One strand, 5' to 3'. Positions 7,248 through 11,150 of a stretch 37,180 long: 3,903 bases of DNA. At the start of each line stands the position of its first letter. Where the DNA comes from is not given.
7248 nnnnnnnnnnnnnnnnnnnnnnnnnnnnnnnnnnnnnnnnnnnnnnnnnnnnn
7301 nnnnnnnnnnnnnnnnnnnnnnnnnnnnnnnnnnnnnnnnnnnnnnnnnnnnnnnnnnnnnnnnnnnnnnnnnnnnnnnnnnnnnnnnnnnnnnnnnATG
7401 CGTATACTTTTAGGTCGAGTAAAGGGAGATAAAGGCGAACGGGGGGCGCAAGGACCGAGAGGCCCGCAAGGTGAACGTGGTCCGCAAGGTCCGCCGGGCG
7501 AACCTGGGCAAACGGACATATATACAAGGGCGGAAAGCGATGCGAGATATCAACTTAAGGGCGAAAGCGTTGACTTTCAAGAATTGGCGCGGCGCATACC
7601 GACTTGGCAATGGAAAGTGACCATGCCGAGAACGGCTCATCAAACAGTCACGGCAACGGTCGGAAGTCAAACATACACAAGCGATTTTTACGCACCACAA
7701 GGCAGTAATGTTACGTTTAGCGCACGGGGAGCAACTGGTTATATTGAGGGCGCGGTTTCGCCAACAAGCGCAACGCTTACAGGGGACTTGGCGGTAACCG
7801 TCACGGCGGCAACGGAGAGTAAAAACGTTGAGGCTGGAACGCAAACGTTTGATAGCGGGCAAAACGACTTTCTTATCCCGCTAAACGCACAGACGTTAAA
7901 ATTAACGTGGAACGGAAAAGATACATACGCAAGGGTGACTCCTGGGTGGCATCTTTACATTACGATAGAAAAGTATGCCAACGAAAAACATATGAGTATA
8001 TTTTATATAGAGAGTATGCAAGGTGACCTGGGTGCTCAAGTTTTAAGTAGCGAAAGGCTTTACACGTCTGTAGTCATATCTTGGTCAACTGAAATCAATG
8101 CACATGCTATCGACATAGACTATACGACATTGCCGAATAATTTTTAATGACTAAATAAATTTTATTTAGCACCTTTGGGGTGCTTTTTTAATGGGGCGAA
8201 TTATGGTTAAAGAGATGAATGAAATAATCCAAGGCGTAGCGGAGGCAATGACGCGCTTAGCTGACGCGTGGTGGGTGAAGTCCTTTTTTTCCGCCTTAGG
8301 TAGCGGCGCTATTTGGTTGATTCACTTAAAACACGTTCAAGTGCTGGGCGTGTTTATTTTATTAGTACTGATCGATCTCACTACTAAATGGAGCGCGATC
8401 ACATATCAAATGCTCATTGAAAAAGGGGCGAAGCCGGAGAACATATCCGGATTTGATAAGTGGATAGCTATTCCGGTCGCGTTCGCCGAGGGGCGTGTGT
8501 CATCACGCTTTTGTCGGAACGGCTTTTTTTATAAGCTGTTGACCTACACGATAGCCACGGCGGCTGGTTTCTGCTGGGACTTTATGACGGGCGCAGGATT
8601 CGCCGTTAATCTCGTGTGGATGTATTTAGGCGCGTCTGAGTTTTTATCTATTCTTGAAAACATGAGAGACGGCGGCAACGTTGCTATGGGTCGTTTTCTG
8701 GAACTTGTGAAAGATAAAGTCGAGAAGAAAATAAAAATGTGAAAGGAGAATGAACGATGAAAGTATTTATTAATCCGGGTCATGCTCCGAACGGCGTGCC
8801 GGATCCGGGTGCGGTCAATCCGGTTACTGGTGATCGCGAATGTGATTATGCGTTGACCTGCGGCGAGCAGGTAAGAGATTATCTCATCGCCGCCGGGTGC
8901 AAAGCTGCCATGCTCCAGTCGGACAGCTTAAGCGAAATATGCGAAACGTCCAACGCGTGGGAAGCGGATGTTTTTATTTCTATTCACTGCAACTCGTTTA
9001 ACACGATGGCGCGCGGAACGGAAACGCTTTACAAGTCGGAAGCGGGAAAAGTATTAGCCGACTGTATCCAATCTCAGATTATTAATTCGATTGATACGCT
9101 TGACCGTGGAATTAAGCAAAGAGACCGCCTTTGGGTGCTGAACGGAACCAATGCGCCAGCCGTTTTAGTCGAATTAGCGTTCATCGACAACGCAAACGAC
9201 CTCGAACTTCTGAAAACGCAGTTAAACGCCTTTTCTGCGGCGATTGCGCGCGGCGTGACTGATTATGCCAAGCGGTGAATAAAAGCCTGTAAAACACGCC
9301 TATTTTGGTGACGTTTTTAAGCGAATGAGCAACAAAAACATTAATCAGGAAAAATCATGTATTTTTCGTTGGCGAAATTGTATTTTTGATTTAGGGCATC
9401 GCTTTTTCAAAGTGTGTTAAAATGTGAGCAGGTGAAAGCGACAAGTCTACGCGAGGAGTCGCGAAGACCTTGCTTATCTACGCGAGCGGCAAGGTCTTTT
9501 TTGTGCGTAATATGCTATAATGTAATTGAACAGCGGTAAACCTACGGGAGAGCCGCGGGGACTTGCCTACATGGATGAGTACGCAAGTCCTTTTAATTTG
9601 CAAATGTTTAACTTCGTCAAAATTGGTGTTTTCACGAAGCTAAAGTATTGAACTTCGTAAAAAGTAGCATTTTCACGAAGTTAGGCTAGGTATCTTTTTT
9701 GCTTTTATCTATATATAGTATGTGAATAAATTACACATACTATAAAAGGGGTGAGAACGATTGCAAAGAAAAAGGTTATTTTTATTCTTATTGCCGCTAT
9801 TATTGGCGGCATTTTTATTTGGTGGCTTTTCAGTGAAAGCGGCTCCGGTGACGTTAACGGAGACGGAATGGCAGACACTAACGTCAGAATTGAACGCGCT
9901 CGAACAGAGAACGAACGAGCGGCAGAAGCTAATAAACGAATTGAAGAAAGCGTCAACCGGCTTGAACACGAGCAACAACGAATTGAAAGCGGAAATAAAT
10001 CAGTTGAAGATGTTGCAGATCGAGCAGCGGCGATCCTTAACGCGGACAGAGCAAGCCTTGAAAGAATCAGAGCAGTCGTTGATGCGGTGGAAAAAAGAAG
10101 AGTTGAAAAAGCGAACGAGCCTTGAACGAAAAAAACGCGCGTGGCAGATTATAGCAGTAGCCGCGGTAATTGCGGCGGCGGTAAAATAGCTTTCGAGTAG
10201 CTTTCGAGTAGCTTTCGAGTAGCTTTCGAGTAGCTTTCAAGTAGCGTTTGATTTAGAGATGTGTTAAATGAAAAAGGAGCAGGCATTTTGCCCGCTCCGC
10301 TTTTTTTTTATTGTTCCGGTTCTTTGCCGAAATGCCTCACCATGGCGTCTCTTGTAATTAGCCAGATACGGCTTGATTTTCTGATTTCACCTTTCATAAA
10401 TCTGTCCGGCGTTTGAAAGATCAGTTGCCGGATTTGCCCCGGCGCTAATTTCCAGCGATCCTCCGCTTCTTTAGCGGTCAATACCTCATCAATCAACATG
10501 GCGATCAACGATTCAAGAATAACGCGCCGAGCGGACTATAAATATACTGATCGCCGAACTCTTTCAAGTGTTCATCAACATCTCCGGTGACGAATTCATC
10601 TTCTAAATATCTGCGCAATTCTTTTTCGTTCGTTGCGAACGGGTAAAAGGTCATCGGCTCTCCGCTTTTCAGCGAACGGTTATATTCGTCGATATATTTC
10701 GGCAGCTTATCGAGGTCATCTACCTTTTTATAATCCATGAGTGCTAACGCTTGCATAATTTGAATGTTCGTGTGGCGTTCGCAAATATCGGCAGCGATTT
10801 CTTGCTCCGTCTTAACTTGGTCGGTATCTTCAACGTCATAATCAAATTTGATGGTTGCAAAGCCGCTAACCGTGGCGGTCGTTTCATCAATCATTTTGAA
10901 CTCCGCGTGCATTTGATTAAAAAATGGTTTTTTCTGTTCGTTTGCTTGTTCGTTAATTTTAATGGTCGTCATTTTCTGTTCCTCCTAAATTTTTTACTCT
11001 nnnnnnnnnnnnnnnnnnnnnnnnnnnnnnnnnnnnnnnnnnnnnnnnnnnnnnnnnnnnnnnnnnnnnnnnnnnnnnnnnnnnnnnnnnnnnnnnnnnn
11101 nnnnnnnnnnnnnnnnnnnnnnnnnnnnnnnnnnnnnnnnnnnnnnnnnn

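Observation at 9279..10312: Self-contained moron between endolysin and lysogeny genes encoding a secreted coiled-coil tail-anchored protein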

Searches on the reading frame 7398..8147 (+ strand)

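Call 8: search_protein_families(library=pfam, proteins=[window:7398-8147:+], max_evalue=0.1)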
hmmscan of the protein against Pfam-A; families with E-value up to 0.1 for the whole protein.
window:7398-8147:+ (249 aa): 1 family
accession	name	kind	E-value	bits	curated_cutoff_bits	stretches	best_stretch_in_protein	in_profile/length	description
PF01391.23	Collagen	-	2.8e-05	24.2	27.2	1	10-37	19-46/60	Collagen triple helix repeat (20 copies)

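Call 9: search_protein_families(library=phrogs, proteins=[window:7398-8147:+], max_evalue=0.1)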
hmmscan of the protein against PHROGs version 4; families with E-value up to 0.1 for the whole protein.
window:7398-8147:+ (249 aa): 29 families (the best 25 are shown)
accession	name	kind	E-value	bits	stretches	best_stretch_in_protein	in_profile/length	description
phrog_819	-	tail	4e-11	42.8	1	8-141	631-751/1024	tail protein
phrog_5073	-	tail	2.2e-09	37.9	1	9-144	335-444/519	tail fiber protein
phrog_10972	-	tail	3.7e-07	31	1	9-37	165-193/343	tail fiber protein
phrog_366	-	tail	6.4e-07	30.2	1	9-75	350-388/474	tail fiber protein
phrog_13892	-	tail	8.5e-07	29.3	1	9-145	38-173/676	minor tail protein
phrog_4013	-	unknown function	3.7e-06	26.9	1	6-147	108-244/659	-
phrog_14726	-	tail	4e-06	26.9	1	7-168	186-343/537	tail fiber protein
phrog_1658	-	unknown function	7.1e-05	23.6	1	9-70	81-140/239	-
phrog_18350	-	tail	0.00018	22.3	1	9-37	171-199/253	tail fiber protein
phrog_1125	-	tail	0.00018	21.9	1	8-59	176-228/412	tail fiber protein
phrog_1806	-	tail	0.00022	21.6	1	9-39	187-217/276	collagen like minor tail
phrog_22681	-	DNA, RNA and nucleotide metabolism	0.00027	21.9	1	10-41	108-139/157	DNA polymerase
phrog_33406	-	tail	0.00028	20.3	1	9-57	214-262/651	tail fiber protein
phrog_17587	-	tail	0.00035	20.1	1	9-40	353-384/641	tail fiber protein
phrog_13286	-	tail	0.00051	19.5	1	5-38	90-123/662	tail protein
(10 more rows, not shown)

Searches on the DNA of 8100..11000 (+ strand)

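Call 4: search_rna_families(source=window, start=9200, end=10400, threshold=evalue, max_evalue=10, show_alignments=3)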
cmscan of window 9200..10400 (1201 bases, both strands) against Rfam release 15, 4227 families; matches with E-value up to 10: 17.
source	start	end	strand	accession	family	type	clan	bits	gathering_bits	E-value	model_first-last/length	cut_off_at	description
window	9725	9823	+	RF02053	STnc430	Gene; sRNA;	-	24.7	47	0.26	1-162/162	no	Enterobacterial sRNA STnc430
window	10266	10380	-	RF02053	STnc430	Gene; sRNA;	-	21.8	47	1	1-162/162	no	Enterobacterial sRNA STnc430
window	10266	10345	-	RF02432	SpF25_sRNA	Gene; sRNA;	-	21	48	1.3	1-102/102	no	Streptococcus sRNA SpF25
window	10266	10337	-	RF02029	sraA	Gene; sRNA;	-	19.7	56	4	1-95/95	no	sraA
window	9398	9504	+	RF00515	PyrR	Cis-reg;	-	19.7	54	6.4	1-115/115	no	PyrR binding site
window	9759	9818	+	RF00057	RyhB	Gene; sRNA;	-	18.8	55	1.5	1-67/67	no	RyhB RNA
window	9972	9989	-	RF01339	CRISPR-DR27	Gene; CRISPR;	-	18.8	35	6.4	1-25/25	no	CRISPR RNA direct repeat element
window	9645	9742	-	RF02845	Ref1C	Gene; sRNA;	-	18.6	90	9.5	1-131/131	no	Enterococcus sRNA 1C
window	9768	9830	+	RF00078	MicA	Gene; sRNA;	-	17.9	41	7.7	1-75/75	no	MicA sRNA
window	10270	10389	-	RF00166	PrrB_RsmZ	Gene; sRNA;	CL00106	17.8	44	0.16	1-133/133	no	PrrB/RsmZ RNA family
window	9620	9644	+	RF02519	ToxI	Gene; antitoxin;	-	17.6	50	3.4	1-34/34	no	ToxI antitoxin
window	9659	9824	+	RF02080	STnc170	Gene; sRNA;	-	14.6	80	1.3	1-333/333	no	Salmonella enterica sRNA STnc170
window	10358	10392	-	RF02248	Six3os1_3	Gene; lncRNA;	-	13.6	40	1.1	39-75/75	no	Six3os1 conserved region 3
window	9205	9345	-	RF00623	P1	Gene;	-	13.6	100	6.4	1-180/180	no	Pseudomonas sRNA P1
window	9389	9529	+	RF02757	Erse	Gene; sRNA;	-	11.9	138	1.2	1-252/252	no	Erse small RNA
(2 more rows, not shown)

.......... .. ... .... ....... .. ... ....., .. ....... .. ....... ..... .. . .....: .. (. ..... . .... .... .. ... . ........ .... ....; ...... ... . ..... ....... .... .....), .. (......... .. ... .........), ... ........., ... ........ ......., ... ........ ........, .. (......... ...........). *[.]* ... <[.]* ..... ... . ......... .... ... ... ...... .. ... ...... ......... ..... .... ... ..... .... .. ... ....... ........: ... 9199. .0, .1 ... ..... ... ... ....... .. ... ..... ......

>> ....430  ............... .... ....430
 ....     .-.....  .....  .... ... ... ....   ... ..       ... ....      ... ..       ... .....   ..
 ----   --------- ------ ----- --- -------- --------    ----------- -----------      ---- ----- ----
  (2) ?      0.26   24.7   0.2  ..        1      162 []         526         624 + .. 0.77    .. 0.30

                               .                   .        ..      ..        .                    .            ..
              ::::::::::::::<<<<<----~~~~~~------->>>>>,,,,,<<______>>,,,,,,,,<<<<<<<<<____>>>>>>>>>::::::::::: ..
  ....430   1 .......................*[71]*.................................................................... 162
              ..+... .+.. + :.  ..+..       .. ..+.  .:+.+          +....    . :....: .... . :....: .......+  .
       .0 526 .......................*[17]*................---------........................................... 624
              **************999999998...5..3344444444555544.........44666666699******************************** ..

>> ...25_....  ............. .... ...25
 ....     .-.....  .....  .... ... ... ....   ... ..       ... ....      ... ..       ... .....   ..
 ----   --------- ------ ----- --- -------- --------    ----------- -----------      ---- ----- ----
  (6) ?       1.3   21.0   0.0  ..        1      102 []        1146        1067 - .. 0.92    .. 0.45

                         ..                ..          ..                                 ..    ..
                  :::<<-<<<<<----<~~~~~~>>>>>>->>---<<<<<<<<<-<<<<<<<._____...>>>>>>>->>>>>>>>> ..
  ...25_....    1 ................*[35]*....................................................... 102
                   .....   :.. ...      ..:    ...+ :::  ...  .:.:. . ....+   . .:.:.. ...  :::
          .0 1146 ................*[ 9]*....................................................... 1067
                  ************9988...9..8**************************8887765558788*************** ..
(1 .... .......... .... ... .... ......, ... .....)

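Call 10: search_dna_similar(query=window:8100-11000:+, collection=phages, mode=distant, max_rows=20)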
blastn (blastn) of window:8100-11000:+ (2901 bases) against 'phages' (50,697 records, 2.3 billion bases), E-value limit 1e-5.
No match.

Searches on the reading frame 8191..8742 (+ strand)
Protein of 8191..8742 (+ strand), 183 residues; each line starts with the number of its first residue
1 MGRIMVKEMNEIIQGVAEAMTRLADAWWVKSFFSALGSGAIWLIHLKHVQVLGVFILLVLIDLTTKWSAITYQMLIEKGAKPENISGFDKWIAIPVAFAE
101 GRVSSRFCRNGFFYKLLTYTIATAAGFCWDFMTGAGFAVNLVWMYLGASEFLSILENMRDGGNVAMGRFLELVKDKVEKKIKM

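Call 8: search_protein_families(library=pfam, proteins=[window:8191-8742:+], max_evalue=0.1)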
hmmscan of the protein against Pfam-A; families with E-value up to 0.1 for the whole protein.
window:8191-8742:+ (183 aa): 1 family
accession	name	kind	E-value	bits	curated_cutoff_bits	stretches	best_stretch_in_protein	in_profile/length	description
PF05105.17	Phage_holin_4_1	-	9.3e-07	29.4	22.2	1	89-162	24-100/116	Bacteriophage holin family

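Call 9: search_protein_families(library=phrogs, proteins=[window:8191-8742:+], max_evalue=0.1)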
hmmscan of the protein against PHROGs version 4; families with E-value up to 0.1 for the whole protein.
window:8191-8742:+ (183 aa): 1 family
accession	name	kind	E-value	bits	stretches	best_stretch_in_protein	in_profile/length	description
phrog_199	-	lysis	3.9e-05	23.6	1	44-176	22-127/545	holin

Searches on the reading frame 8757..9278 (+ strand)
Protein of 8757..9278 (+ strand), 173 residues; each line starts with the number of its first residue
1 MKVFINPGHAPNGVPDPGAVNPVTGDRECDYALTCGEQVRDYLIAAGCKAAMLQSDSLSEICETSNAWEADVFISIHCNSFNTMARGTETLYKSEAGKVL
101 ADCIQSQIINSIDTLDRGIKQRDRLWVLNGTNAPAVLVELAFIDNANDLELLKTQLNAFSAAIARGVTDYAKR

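Call 8: search_protein_families(library=pfam, proteins=[window:8757-9278:+], max_evalue=0.1)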
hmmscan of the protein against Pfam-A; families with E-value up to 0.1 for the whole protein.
window:8757-9278:+ (173 aa): 2 families
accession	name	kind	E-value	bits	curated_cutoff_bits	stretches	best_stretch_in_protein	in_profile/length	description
PF01520.23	Amidase_3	-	1.1e-36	126.9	27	1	3-168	1-173/174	N-acetylmuramoyl-L-alanine amidase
PF19901.4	DUF6374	-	0.041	13.9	25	0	27-62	5-40/59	Family of unknown function (DUF6374)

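Call 9: search_protein_families(library=phrogs, proteins=[window:8757-9278:+], max_evalue=0.1)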
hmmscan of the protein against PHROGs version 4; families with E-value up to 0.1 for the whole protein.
window:8757-9278:+ (173 aa): 6 families
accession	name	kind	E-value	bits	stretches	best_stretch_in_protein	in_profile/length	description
phrog_435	-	lysis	5.3e-60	204.9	1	1-171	113-285/556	endolysin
phrog_2742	-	lysis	2.4e-28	100.5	1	2-169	3-179/318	endolysin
phrog_489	-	lysis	3.6e-17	63.3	1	64-168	242-349/459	endolysin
phrog_12727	-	lysis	3.5e-12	47.3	1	3-171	165-342/393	endolysin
phrog_17214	-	lysis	9.3e-08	33.1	1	2-160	3-178/322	endolysin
phrog_13214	-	unknown function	0.0021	18.9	1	117-148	20-52/55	-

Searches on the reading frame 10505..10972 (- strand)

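Call 8: search_protein_families(library=pfam, proteins=[window:10505-10972:-], max_evalue=0.1)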
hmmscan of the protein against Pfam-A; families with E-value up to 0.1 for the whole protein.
window:10505-10972:- (155 aa): 1 family
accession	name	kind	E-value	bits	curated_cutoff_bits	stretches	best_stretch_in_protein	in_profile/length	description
PF18383.6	IFT81_CH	-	0.075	13.8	27.4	0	66-111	57-98/124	Intraflagellar transport 81 calponin homology domain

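Call 9: search_protein_families(library=phrogs, proteins=[window:10505-10972:-], max_evalue=0.1)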
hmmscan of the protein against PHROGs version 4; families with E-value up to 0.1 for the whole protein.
window:10505-10972:- (155 aa): 2 families
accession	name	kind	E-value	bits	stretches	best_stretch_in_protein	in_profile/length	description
phrog_4542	-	tail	0.05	14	1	8-59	91-141/214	tail tube protein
phrog_29097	-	unknown function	0.052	15.2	0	43-102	18-76/101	-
